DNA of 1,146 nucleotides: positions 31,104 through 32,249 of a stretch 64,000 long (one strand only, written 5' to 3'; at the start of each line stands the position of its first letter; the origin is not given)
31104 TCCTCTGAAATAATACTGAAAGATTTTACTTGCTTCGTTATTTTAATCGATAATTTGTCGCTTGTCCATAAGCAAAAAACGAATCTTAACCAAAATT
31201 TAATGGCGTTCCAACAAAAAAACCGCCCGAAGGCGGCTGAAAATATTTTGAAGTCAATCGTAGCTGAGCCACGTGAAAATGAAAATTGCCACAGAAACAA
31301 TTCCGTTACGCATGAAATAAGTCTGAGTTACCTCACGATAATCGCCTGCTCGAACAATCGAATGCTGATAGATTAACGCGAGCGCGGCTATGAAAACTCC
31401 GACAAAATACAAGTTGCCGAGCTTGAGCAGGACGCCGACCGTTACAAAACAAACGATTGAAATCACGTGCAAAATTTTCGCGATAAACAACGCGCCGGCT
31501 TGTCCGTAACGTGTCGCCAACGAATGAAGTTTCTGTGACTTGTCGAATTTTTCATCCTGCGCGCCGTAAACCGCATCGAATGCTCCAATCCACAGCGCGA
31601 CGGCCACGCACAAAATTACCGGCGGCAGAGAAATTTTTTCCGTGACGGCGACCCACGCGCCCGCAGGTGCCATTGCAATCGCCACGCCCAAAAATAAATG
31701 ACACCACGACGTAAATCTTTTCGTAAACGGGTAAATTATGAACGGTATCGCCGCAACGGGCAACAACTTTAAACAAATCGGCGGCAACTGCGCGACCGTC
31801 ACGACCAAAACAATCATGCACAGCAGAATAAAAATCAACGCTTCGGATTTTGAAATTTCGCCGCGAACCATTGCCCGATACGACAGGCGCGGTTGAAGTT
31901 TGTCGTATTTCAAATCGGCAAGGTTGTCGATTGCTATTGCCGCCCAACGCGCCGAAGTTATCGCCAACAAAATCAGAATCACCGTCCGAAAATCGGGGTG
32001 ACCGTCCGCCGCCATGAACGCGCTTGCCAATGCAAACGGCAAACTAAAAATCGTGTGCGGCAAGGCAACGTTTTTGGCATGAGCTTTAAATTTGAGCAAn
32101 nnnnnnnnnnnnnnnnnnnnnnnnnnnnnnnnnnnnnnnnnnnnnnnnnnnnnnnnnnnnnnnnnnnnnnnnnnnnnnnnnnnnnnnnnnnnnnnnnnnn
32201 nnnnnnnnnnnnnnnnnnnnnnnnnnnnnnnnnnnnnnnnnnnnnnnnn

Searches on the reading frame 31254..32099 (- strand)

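Call 59: search_protein_families(library=pfam, proteins=[window:31254-32099:-], max_evalue=0.00001)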
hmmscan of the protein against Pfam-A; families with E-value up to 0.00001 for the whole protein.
window:31254-32099:- (281 aa): 1 family
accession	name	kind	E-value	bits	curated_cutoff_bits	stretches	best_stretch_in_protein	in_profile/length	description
PF01040.23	UbiA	-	3.1e-51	174.5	34.2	1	20-263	2-247/250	UbiA prenyltransferase family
